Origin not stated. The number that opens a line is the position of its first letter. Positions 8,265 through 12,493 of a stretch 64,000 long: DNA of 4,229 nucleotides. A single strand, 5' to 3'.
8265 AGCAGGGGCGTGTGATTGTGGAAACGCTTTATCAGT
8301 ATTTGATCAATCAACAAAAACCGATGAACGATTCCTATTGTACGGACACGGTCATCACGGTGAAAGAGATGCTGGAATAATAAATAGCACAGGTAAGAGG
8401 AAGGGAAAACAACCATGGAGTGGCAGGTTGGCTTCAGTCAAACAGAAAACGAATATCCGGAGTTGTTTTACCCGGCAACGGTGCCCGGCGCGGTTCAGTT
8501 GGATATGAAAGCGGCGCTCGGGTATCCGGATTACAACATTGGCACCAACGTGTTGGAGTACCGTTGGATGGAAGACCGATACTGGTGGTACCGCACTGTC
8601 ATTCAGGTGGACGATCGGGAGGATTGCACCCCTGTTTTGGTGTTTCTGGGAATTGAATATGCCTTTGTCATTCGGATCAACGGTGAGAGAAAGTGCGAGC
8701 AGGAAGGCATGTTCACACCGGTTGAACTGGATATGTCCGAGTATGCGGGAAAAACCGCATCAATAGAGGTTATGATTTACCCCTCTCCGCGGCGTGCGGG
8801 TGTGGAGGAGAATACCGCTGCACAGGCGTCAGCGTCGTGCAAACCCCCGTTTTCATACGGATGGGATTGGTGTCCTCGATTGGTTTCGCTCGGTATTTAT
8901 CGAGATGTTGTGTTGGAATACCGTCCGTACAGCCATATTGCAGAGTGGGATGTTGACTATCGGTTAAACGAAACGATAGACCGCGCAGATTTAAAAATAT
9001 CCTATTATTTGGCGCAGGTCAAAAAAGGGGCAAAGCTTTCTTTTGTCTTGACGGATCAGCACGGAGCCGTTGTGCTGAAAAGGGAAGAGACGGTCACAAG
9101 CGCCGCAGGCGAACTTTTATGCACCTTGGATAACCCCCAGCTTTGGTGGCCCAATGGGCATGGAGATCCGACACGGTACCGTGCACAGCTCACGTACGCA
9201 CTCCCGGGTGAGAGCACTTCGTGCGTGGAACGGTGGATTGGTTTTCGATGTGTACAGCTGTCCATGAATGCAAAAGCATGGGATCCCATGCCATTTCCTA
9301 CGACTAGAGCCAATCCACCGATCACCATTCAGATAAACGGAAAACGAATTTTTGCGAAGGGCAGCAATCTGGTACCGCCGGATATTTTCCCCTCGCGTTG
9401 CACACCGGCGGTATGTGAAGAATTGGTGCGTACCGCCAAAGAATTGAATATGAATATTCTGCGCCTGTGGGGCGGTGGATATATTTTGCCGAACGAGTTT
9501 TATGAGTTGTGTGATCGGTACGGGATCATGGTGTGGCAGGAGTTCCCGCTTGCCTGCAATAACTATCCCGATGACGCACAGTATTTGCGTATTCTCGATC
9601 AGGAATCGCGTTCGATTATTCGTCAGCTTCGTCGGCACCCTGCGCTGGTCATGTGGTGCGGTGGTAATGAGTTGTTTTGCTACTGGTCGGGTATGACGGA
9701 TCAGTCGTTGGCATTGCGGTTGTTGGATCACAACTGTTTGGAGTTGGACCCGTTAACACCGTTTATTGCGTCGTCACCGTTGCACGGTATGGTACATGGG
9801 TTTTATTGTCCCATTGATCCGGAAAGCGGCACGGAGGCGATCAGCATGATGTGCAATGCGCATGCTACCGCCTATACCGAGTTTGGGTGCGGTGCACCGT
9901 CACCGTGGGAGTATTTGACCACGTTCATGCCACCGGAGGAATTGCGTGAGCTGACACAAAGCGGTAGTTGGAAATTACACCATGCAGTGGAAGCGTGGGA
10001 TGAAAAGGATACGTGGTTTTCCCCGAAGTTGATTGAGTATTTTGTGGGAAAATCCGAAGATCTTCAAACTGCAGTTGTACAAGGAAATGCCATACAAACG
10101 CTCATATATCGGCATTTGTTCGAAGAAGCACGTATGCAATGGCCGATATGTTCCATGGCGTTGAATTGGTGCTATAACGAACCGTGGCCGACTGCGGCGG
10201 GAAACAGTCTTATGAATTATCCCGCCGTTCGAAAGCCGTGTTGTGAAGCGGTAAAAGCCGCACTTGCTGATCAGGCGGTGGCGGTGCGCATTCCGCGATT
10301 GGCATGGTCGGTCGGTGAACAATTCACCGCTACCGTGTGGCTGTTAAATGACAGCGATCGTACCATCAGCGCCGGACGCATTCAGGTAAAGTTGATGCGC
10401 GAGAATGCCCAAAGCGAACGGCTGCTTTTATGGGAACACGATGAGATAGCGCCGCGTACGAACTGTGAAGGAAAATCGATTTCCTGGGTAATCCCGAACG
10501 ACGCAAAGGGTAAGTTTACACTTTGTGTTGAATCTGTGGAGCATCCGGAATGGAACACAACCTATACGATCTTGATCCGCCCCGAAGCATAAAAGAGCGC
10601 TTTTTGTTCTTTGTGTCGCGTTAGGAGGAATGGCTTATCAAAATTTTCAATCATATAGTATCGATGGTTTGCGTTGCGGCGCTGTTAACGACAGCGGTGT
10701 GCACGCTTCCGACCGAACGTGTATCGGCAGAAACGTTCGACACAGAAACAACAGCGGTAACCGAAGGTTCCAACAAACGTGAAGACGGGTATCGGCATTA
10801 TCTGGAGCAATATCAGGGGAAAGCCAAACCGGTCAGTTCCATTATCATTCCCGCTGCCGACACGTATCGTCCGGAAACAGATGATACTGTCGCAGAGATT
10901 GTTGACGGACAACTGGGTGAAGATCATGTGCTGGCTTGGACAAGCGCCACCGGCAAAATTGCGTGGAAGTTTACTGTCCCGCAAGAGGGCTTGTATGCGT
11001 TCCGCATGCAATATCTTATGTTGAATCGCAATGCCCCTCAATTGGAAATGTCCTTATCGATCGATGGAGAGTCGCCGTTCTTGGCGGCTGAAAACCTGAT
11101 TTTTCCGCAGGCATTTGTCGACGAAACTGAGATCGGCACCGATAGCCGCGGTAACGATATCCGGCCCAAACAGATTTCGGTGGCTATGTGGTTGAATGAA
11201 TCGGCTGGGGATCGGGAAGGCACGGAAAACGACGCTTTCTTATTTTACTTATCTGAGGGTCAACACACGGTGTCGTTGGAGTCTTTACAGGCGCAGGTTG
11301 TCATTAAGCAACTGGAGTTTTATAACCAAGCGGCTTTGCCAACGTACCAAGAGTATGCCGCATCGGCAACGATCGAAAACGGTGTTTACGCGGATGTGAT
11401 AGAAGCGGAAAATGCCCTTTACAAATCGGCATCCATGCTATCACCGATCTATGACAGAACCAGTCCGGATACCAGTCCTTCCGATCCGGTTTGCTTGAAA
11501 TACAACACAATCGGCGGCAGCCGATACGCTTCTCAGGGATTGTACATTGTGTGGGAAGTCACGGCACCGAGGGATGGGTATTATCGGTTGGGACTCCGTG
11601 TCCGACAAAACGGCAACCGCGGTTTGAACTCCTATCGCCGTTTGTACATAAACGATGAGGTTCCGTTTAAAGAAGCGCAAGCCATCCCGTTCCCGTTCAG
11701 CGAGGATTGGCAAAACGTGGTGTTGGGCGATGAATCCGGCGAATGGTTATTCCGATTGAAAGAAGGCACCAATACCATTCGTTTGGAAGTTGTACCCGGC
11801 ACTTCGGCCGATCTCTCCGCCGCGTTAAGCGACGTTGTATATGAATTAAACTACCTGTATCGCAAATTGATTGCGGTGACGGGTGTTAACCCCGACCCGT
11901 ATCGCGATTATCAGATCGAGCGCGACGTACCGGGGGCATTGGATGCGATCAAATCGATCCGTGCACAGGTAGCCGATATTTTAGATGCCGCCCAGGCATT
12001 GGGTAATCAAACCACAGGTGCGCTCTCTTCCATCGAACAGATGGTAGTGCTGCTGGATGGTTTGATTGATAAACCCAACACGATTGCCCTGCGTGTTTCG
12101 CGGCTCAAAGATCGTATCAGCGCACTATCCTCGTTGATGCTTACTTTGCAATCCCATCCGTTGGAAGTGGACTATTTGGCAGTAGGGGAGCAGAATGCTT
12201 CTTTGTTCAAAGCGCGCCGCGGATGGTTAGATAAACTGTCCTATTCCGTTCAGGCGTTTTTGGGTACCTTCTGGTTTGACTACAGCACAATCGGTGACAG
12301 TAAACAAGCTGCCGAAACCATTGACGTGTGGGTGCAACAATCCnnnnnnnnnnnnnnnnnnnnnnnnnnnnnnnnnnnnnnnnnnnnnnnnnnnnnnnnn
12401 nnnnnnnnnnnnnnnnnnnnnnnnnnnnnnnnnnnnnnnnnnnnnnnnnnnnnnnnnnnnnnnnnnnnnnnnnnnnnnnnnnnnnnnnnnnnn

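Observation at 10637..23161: Composite 'double importer' glycan locus with NHL/TPR/Yip1 and a ~750-aa unknown protein wedged between two permease pairs (copy A)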

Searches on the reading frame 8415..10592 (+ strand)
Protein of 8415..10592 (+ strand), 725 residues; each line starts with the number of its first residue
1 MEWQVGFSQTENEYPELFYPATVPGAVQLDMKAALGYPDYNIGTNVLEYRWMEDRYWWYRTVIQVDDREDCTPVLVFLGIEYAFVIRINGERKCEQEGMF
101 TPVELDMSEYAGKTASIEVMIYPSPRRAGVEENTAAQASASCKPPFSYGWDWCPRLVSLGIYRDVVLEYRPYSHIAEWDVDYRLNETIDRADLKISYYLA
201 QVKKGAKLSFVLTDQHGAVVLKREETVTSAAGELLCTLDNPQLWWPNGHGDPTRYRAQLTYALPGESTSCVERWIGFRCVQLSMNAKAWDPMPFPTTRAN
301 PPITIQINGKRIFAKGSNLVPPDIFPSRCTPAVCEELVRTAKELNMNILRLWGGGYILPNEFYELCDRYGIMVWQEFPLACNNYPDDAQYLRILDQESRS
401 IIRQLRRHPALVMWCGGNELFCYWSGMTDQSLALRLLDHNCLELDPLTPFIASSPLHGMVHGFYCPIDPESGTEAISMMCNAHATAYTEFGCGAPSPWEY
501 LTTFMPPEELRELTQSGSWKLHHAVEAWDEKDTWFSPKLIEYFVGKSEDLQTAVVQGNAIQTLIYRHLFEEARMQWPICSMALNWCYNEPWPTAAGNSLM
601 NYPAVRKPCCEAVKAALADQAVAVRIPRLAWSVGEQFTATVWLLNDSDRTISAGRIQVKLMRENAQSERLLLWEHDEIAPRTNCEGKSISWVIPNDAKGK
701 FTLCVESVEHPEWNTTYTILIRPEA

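Call 7: search_protein_families(library=pfam, proteins=[window:8415-10592:+], max_evalue=0.01)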
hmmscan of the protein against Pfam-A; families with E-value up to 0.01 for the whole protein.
window:8415-10592:+ (725 aa): 3 families
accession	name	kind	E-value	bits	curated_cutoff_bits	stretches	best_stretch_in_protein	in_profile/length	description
PF22666.2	Glyco_hydro_2_N2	-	2.1e-23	83.7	27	1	7-163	5-167/167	Glycosyl hydrolase 2 galactose-binding domain-like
PF00703.27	Glyco_hydro_2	-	1.1e-08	36.2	23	1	174-278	2-109/109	Glycosyl hydrolases family 2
PF02836.23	Glyco_hydro_2_C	-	1e-06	28.6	21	1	305-420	8-136/302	Glycosyl hydrolases family 2, TIM barrel domain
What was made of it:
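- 8415..10592 (+): GH2 glycosidase without a signal peptide, so probably cytoplasmic (context). Glyco_hydro_2_N2/2/2_C (call 7).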

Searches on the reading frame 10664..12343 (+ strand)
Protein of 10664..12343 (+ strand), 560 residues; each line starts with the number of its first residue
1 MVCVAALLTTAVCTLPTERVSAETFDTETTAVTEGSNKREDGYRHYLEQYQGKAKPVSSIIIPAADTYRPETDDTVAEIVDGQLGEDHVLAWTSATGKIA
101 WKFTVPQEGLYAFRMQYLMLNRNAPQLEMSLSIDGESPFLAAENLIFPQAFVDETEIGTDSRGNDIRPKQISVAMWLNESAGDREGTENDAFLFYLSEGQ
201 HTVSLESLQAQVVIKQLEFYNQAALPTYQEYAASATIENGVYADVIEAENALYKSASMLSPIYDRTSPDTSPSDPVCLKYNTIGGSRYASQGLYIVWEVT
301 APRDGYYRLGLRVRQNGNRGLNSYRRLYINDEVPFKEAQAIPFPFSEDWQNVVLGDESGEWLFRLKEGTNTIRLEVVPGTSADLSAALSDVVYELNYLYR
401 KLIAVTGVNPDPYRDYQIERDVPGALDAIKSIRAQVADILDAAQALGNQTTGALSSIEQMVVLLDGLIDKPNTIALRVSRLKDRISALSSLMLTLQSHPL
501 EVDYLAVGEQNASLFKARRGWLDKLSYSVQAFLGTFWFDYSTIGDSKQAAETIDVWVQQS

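Call 50: find_homologous_proteins(query=window:10664-12343:+, max_evalue=1e-8)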
Query window:10664-12343:+ (560 aa): 129 proteins with E <= 1e-8 among 8000 candidates; the best 120 are listed.
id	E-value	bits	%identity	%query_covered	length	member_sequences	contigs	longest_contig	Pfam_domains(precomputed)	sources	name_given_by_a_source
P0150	0.0e+0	1253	100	100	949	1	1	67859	PF13416.12,PF01547.31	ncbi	-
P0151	7.7e-125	436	39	100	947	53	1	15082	PF13416.12,PF01547.31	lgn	-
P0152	4.4e-113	397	36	100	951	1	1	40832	PF13416.12,PF01547.31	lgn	-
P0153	6.3e-111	390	36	100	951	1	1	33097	PF13416.12,PF01547.31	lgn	-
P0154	2.0e-109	385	38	86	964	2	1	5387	PF01547.31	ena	-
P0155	2.1e-108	381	35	99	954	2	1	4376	PF13416.12,PF16990.12,PF01547.31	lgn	-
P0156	4.9e-107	377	35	95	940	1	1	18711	PF13416.12,PF01547.31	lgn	-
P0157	3.3e-106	374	36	93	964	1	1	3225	PF13416.12,PF01547.31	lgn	-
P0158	5.2e-106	373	38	92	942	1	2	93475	PF13416.12,PF01547.31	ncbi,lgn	-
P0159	1.3e-103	365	34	99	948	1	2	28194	PF13416.12,PF01547.31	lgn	-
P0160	5.4e-101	357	35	93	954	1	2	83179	PF13416.12,PF01547.31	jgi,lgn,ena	-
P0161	2.4e-100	355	38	84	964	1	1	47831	PF13416.12,PF01547.31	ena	-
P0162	1.6e-99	352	35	93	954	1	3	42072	PF13416.12,PF16990.12,PF25275.2,PF01547.31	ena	-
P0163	1.9e-99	352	31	99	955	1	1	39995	PF13416.12,PF01547.31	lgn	-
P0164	1.3e-98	349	37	93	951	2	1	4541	PF13416.12,PF16990.12,PF01547.31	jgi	-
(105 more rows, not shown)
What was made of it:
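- Homologues occur in wall-less Acholeplasmataceae (call 50).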
